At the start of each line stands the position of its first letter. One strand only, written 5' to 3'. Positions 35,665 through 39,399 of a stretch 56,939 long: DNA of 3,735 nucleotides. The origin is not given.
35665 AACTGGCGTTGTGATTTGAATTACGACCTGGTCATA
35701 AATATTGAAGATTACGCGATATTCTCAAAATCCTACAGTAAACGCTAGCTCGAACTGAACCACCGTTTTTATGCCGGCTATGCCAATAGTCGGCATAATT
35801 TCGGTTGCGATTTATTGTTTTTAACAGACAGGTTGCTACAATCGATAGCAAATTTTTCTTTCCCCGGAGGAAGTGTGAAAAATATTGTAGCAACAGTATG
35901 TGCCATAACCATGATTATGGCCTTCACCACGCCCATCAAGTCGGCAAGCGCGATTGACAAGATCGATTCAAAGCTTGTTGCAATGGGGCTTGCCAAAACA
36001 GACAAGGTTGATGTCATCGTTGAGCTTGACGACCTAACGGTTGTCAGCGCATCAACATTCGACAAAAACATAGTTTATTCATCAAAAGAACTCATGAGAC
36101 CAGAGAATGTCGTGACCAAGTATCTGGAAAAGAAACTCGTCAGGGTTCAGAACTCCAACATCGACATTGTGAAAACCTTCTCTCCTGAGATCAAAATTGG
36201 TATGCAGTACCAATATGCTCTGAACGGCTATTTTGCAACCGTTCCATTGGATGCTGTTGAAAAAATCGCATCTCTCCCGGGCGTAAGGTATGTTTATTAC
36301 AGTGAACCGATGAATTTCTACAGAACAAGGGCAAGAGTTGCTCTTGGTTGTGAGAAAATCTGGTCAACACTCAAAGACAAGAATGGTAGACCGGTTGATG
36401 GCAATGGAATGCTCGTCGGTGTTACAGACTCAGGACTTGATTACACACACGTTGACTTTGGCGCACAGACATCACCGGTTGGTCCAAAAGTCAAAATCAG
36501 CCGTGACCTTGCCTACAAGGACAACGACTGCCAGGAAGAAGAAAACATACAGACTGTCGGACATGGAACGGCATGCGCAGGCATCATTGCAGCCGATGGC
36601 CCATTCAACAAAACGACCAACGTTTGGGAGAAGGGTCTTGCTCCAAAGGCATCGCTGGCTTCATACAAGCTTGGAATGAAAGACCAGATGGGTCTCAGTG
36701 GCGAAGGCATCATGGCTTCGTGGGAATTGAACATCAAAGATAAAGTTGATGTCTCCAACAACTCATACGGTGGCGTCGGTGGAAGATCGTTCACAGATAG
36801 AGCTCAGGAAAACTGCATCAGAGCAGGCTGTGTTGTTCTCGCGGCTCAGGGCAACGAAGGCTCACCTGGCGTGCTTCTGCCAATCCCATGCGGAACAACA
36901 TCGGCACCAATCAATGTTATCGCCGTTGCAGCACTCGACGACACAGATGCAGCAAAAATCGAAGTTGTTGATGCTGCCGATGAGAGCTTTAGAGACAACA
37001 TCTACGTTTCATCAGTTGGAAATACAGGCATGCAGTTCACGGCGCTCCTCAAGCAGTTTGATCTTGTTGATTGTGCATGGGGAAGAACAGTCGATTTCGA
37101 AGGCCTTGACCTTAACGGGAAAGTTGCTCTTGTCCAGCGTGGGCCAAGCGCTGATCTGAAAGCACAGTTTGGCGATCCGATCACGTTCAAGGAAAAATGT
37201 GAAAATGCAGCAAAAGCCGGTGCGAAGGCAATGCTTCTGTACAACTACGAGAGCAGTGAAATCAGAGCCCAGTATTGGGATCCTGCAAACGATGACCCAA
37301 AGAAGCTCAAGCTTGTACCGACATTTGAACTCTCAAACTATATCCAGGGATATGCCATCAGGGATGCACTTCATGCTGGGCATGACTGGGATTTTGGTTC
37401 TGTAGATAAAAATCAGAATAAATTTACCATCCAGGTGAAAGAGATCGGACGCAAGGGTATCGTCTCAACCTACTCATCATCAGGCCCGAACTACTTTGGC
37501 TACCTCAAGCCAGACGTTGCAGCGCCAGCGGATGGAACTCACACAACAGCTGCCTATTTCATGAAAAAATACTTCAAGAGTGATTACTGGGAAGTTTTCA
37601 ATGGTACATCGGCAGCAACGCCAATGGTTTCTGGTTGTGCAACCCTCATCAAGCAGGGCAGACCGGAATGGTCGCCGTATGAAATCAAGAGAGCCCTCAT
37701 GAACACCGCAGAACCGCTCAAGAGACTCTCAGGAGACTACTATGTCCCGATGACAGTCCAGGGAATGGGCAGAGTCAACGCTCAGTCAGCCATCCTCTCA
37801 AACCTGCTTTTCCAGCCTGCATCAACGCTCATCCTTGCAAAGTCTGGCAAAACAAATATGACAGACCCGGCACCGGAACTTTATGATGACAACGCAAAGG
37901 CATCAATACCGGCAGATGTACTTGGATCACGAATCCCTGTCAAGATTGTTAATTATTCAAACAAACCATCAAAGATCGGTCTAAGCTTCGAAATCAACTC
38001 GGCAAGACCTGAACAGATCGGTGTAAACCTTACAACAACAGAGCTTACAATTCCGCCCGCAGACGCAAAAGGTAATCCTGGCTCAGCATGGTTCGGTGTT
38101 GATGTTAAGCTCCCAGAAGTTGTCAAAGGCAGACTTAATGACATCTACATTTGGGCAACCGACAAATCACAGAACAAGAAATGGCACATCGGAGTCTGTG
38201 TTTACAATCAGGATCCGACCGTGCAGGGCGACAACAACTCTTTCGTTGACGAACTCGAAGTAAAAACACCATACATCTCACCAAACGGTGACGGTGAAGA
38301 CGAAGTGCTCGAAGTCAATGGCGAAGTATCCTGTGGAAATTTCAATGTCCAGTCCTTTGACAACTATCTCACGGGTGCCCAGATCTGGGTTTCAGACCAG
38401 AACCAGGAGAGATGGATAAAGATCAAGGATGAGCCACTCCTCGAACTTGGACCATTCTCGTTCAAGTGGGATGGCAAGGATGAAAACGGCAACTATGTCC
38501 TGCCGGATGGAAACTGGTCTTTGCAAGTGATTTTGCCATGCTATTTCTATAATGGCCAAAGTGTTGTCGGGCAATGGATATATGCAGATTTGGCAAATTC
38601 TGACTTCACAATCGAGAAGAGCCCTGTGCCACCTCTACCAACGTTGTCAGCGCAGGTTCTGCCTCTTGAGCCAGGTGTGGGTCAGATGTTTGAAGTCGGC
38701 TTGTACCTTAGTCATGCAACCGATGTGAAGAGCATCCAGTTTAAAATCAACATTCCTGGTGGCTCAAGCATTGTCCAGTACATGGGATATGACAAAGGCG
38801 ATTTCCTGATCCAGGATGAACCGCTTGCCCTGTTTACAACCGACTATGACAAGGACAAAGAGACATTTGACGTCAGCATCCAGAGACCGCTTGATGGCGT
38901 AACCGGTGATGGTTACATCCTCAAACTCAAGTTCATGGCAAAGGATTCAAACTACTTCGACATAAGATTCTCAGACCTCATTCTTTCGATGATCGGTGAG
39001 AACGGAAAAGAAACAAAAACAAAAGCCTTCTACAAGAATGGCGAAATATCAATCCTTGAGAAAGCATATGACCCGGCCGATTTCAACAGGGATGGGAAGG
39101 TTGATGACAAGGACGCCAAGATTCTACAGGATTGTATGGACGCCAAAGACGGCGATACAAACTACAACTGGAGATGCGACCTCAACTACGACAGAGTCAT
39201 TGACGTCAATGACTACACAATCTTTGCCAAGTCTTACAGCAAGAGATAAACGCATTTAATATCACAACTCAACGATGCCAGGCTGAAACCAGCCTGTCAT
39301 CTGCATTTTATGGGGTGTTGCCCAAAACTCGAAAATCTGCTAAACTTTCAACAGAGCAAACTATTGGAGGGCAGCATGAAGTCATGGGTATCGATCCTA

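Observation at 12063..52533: Cohesin-dockerin style surface assembly loaded with proteases instead of glycoside hydrolases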

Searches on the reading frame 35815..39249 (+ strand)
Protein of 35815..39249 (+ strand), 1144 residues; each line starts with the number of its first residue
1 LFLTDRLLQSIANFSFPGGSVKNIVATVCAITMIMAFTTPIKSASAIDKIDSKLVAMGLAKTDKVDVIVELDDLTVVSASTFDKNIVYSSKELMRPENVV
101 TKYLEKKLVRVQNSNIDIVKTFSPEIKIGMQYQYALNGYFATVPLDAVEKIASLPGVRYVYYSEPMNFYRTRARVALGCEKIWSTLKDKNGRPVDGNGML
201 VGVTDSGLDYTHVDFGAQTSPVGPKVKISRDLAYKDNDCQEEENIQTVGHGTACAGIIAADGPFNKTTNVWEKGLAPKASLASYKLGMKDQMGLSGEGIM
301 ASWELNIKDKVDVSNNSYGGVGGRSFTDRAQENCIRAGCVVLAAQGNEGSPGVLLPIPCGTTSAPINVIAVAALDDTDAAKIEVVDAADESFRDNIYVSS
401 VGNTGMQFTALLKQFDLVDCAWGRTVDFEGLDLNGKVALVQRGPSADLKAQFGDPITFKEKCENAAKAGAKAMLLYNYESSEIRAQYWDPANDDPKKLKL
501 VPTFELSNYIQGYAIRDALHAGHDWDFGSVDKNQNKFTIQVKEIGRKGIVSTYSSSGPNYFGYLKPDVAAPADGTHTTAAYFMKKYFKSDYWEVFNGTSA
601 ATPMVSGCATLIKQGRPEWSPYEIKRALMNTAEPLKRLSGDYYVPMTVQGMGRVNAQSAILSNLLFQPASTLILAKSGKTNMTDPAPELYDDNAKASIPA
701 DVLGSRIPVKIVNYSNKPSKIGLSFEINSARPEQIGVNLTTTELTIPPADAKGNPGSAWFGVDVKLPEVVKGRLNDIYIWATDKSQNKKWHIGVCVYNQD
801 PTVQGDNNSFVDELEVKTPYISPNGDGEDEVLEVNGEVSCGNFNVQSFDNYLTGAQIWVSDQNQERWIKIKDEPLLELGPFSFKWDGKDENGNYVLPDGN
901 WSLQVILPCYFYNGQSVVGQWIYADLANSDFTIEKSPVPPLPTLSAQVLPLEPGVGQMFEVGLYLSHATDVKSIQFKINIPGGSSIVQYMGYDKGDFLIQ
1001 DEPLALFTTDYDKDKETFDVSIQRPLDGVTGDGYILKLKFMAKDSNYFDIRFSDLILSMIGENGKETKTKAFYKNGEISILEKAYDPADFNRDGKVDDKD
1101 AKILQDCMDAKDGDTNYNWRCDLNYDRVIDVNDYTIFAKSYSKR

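Call 4: search_protein_families(library=pfam, proteins=[window:35815-39249:+], max_evalue=0.01)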
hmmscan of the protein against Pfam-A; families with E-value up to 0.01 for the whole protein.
window:35815-39249:+ (1144 aa): 6 families
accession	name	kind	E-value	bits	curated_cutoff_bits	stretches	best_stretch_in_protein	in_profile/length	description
PF00082.27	Peptidase_S8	-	2.6e-44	152.1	21.8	1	196-635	1-276/288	Subtilase family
PF02225.27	PA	-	6.2e-09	36.3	23.9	1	426-486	16-63/95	PA domain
PF13860.13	FlgD_ig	-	0.00066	20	27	1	866-905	35-73/79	FlgD Ig-like domain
PF00404.24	Dockerin_1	-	0.0017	19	22.9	1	1088-1136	2-51/57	Dockerin type I domain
PF05922.21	Inhibitor_I9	-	0.0025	18.9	21.2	1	122-166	35-79/82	Peptidase inhibitor I9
PF13585.12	CHU_C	-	0.0036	17.8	27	0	820-870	6-54/86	CHU_C Type IX secretion signal domain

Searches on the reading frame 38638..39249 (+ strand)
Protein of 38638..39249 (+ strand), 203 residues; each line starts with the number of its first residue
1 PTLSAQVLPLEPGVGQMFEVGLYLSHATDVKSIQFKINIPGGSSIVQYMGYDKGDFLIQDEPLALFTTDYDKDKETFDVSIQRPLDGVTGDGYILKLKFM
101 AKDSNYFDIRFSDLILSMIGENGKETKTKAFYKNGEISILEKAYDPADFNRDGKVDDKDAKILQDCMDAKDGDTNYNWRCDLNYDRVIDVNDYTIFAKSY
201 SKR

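Call 12: search_protein_families(library=pfam, proteins=[window:38638-39249:+], max_evalue=10)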
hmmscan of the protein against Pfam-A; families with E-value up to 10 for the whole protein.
window:38638-39249:+ (203 aa): 2 families
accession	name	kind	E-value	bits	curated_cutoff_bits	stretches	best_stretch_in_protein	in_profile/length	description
PF00404.24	Dockerin_1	-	0.00014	22.5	22.9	1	147-195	2-51/57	Dockerin type I domain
PF00963.24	Cohesin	-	0.0029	18.2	24.1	1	14-139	12-139/139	Cohesin domain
